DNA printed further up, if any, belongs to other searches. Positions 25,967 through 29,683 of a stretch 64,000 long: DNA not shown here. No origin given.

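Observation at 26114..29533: ABC exporter with four tandem FHA domains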

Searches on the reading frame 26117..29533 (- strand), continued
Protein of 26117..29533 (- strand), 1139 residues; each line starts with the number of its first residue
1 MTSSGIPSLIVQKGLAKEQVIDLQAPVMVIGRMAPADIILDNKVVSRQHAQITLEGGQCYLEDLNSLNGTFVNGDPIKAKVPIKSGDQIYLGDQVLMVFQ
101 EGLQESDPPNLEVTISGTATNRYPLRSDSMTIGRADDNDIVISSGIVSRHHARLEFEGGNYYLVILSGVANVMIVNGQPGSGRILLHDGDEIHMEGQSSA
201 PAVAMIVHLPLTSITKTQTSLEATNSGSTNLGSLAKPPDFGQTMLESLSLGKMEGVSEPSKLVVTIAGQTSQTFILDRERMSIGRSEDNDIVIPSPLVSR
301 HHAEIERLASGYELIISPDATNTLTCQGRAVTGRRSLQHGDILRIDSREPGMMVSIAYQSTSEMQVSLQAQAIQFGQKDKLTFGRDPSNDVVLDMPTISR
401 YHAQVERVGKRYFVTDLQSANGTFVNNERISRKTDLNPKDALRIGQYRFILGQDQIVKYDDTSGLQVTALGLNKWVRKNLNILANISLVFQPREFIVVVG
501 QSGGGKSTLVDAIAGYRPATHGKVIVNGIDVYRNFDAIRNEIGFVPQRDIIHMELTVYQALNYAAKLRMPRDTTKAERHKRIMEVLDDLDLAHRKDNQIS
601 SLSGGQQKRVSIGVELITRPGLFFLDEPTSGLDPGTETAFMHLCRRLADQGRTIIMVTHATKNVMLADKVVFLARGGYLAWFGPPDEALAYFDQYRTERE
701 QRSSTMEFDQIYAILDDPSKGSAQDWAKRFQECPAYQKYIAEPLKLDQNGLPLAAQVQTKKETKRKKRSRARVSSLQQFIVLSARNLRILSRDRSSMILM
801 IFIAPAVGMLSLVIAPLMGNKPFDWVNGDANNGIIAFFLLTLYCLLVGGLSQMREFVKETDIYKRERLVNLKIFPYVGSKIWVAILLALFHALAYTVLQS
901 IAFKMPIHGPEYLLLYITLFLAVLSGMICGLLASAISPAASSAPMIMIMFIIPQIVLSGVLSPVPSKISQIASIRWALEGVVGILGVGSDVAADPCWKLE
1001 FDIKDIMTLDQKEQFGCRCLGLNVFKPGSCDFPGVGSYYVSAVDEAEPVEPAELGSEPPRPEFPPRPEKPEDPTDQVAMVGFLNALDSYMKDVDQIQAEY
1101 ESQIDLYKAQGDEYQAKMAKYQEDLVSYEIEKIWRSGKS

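Call 21: find_related_loci(query=window:26117-29533:-, collection=genome_contigs, flank=10000)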
Query window:26117-29533:- (1139 aa) in genome_contigs; peptide patterns used: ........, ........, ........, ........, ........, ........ (x = any residue, [..] = any of these).
43 stretches matched a pattern; 5 encode a relative of the query (tblastn E <= 1e-3); 5 distinct loci.
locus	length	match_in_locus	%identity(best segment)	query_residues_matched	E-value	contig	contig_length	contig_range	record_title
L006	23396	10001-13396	90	1-1132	0e+0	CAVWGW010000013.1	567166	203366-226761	MAG: uncultured Chloroflexia bacterium isolate MFD04716.bin.3.335 genome assembly, contig: contig_4411, whole genome sho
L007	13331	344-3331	58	3-1133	0e+0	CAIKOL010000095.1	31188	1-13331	MAG: uncultured Anaerolineales bacterium isolate AlinenSedimentsD0_bin-0676 genome assembly, contig: bin-0676:095/410, w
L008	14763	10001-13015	51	9-1129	0e+0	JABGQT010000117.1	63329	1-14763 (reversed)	MAG: Anaerolineae bacterium isolate co234_bin62 NODE_950_length_63329_cov_14.599994, whole genome shotgun sequence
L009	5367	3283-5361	58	7-805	0e+0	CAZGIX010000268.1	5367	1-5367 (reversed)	MAG TPA_asm: uncultured Anaerolineaceae bacterium isolate binchicken_co259_18 genome assembly, contig: NODE_16312_length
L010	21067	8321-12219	24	452-696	1e-15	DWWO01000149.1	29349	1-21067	MAG TPA_asm: Candidatus Mediterraneibacter faecipullorum isolate ChiW19-954 ChiW19__C125781_L29349_SAMN06858702, whole g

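Call 46: find_encoding_contigs(protein=P0027, flank=10000, max_places=1)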
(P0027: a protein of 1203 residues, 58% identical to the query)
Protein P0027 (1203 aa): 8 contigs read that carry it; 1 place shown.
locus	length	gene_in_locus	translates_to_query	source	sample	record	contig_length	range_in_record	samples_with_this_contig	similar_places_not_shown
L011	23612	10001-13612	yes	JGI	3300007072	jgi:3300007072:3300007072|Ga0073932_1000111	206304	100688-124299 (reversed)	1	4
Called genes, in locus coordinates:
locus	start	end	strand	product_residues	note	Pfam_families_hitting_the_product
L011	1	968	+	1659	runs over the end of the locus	PF17789:MG4 (faint), PF01835:MG2, PF17791:MG3 (weak), PF07703:A2M_BRD, PF00207:A2M, PF07678:TED_complement, PF13243:SQHop_cyclase_C, PF07677:A2M_recep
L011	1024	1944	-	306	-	PF23023:Anti-Pycsar_Apyc1 (weak), PF00753:Lactamase_B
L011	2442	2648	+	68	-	-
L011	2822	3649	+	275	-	PF00348:polyprenyl_synt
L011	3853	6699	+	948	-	PF01590:GAF (weak), PF13185:GAF_2 (weak), PF00989:PAS, PF08447:PAS_3, PF08448:PAS_4, PF13426:PAS_9, PF00512:HisKA, PF02518:HATPase_c, +1 more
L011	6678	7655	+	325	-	PF00072:Response_reg, PF13487:HD_5, PF01966:HD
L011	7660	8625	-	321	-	PF00248:Aldo_ket_red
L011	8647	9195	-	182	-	PF00293:NUDIX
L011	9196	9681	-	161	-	-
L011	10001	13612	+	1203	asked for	PF00498:FHA, PF16697:Yop-YscD_cpl, PF00498:FHA, PF00498:FHA, PF16697:Yop-YscD_cpl, PF00005:ABC_tran, PF13304:AAA_21, PF01061:ABC2_membrane, +3 more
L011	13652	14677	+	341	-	-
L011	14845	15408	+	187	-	PF01551:Peptidase_M23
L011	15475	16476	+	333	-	PF02729:OTCace_N, PF00185:OTCace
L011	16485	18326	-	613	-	PF13522:GATase_6, PF13537:GATase_7, PF01380:SIS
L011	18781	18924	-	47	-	-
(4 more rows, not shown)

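Call 47: find_encoding_contigs(protein=P0063, flank=10000, max_places=1)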
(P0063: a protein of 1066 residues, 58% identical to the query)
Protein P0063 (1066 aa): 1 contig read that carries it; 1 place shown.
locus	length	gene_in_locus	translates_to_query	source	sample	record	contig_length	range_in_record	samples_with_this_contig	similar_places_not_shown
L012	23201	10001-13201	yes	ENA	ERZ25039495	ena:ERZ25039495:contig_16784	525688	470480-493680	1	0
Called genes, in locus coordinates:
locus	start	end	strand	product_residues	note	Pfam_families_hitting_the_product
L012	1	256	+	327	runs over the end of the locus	-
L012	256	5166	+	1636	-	PF00550:PP-binding (faint), PF08659:KR, PF00106:adh_short, PF13561:adh_short_C2, PF21089:PKS_DH_N (weak), PF14765:PS-DH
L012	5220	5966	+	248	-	PF17837:4PPT_N (weak), PF01648:ACPS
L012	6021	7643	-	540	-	PF18328:PfaD_N, PF03060:NMO, PF21607:FabD_helical_ins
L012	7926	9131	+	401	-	PF00924:MS_channel_2nd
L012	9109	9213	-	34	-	-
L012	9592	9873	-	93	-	-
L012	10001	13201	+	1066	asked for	PF00498:FHA, PF16697:Yop-YscD_cpl, PF00498:FHA, PF16697:Yop-YscD_cpl, PF00005:ABC_tran, PF02463:SMC_N (faint), PF13304:AAA_21, PF01061:ABC2_membrane, +1 more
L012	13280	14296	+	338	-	-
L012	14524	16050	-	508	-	PF12072:RNase_Y_N, PF00013:KH_1 (weak), PF01966:HD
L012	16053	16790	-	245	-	PF27462:RecX_N, PF21982:RecX_HTH1, PF02631:RecX_HTH2, PF21981:RecX_HTH3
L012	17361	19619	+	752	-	PF00390:malic, PF03949:Malic_M, PF01515:PTA_PTB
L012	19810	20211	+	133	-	-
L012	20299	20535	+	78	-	-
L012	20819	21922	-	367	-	PF17785:PUA_3, PF10672:Methyltrans_SAM, PF02475:TRM5-TYW2_MTfase (weak), PF03602:Cons_hypoth95, PF09445:Methyltransf_15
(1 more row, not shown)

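Call 48: find_encoding_contigs(protein=P0115, flank=10000, max_places=1)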
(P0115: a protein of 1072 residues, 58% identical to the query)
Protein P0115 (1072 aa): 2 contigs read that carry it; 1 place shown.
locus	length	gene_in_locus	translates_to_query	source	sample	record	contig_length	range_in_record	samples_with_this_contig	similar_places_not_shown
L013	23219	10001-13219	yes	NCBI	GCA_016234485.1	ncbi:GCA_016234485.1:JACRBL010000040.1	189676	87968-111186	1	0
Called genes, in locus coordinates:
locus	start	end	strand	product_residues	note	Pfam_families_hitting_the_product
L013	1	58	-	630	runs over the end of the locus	PF00072:Response_reg, PF01590:GAF, PF13185:GAF_2, PF13492:GAF_3 (weak), PF02518:HATPase_c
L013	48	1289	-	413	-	PF00005:ABC_tran, PF13304:AAA_21 (weak), PF00027:cNMP_binding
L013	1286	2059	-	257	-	PF00005:ABC_tran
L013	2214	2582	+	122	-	-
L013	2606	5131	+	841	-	-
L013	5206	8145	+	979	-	PF01074:Glyco_hydro_38N, PF09261:Alpha-mann_mid, PF07748:Glyco_hydro_38C, PF17677:Glyco_hydro38C2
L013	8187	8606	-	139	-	PF04075:F420H2_quin_red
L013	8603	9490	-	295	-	PF04055:Radical_SAM, PF13353:Fer4_12 (faint)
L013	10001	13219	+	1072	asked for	PF00498:FHA, PF16697:Yop-YscD_cpl, PF00498:FHA, PF16697:Yop-YscD_cpl, PF00498:FHA, PF16697:Yop-YscD_cpl, PF00005:ABC_tran, PF01061:ABC2_membrane, +3 more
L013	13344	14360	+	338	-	-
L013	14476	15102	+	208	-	PF14681:UPRTase, PF00156:Pribosyltran (weak)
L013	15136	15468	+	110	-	PF04993:TfoX_N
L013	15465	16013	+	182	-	PF04191:PEMT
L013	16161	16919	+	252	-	-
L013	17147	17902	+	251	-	-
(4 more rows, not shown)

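Call 49: find_encoding_contigs(protein=P0009, flank=10000, max_places=1)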
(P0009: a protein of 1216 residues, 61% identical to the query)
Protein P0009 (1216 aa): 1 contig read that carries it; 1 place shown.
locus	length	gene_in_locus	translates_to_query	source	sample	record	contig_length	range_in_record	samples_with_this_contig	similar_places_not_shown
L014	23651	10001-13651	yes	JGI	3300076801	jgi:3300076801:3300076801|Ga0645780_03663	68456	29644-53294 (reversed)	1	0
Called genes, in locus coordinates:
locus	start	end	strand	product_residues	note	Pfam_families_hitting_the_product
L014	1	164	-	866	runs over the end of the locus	PF01381:HTH_3, PF13560:HTH_31, PF13191:AAA_16 (weak), PF05729:NACHT (weak), PF13401:AAA_22 (faint), PF07719:TPR_2 (faint), PF13181:TPR_8 (faint), PF13424:TPR_12 (weak), +1 more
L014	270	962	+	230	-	PF04542:Sigma70_r2, PF04545:Sigma70_r4, PF08281:Sigma70_r4_2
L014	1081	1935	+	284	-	PF00270:DEAD, PF04851:ResIII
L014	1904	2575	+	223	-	PF00271:Helicase_C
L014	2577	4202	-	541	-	PF00270:DEAD, PF04851:ResIII (weak), PF13401:AAA_22 (weak), PF00271:Helicase_C, PF25399:DeaD_dimer (weak), PF03880:DbpA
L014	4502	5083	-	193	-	PF01966:HD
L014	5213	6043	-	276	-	PF20181:DUF6544, PF21900:DUF6920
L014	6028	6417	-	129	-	-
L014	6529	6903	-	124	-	PF00072:Response_reg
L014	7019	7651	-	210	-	PF00072:Response_reg, PF08281:Sigma70_r4_2, PF00196:GerE, PF04545:Sigma70_r4 (weak)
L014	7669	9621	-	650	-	PF00989:PAS, PF13426:PAS_9, PF08447:PAS_3, PF00989:PAS, PF08448:PAS_4, PF13426:PAS_9, PF08447:PAS_3, PF00989:PAS, +7 more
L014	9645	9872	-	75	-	-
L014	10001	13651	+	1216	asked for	PF00498:FHA, PF16697:Yop-YscD_cpl, PF00498:FHA, PF16697:Yop-YscD_cpl (weak), PF00498:FHA, PF16697:Yop-YscD_cpl, PF00005:ABC_tran, PF01061:ABC2_membrane, +2 more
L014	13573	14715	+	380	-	-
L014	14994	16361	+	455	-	PF00082:Peptidase_S8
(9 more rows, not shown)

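Call 54: predict_structure(alignment_id=A3)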
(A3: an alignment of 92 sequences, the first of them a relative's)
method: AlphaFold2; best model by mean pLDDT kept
length: 1195 residues; sequences in the alignment: 92
mean_pLDDT: 81.2   pTM: 0.66
mean pLDDT of the five models: 81.2, 80.8, 79.3, 78.0, 77.2
residues with pLDDT >= 90: 352; 70-90: 648; 50-70: 124; < 50: 71
segments of 3 or more residues with pLDDT < 50: 1-3, 103-106, 212-255, 751-767
pLDDT, mean of each block of 10 residues (from residue 1): 64 82 90 88 89 91 89 90 92 91 61 90 90 94 92 92 92 90 92 80 86 33 28 31 31 55 80 88 92 89 86 88 76 80 73 78 57 76 86 81 88 84 79 83 81 76 71 82 86 59 72 82 81 75 69 83 84 87 84 89 79 79 67 62 67 72 72 87 88 89 85 87 91 89 68 47 46 73 86 85 92 82 77 91 94 77 62 87 95 94 87 96 96 88 91 92 86 94 91 89 88 89 88 87 85 86 82 75 83 85 88 90 89 89 90 90 94 96 93 73
secondary structure, 60 per line:
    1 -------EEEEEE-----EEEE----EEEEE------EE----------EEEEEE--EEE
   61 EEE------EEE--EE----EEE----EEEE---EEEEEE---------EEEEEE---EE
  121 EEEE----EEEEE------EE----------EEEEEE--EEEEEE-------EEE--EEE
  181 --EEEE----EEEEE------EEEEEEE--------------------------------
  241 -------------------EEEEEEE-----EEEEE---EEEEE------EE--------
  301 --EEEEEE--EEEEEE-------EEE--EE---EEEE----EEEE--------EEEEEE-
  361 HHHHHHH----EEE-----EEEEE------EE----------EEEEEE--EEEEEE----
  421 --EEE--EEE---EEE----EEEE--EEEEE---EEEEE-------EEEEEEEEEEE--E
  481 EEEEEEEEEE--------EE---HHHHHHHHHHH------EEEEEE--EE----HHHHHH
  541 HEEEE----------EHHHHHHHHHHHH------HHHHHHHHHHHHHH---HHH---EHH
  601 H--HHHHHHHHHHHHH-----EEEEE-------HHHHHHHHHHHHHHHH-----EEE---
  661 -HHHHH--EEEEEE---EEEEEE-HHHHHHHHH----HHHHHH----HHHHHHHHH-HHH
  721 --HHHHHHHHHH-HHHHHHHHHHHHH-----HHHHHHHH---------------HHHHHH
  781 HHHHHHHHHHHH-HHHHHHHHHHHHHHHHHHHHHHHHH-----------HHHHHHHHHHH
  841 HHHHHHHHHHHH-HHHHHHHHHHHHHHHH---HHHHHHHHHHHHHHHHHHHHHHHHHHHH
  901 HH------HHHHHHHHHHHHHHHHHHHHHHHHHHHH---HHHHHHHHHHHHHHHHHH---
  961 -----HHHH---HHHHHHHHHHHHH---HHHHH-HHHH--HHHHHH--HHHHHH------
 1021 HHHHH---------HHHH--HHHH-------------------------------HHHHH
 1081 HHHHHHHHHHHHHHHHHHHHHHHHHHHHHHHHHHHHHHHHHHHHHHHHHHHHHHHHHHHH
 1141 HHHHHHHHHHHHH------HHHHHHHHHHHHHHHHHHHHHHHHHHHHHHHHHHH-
elements in order (helices of 4 or more, strands of 3 or more residues): E8-13 E19-22 E27-31 E50-55 E58-63 E70-72 E81-83 E88-91 E95-100 E110-115 E119-124 E129-133 E152-157 E160-165 E173-175 E178-180 E183-186 E191-195 E202-208 E260-266 E272-276 E280-284 E303-308 E311-316 E324-326 E334-337 E342-345 E354-359 H361-367 E372-374 E380-384 E403-408 E411-416 E423-425 E428-430 E434-436 E441-444 E447-451 E455-459 E467-477 E480-490 H504-514 E521-526 H535-541 E542-545 H557-568 H575-588 H604-616 E622-626 H634-649 E655-657 H662-666 E669-674 E678-683 H685-693 H698-703 H708-716 H723-732 H734-746 H752-759 H775-792 H794-818 H830-852 H854-869 H873-902 H909-936 H940-957 H966-969 H973-985 H989-993 H995-998 H1001-1006 H1009-1014 H1021-1025 H1035-1038 H1041-1044 H1076-1153 H1160-1194
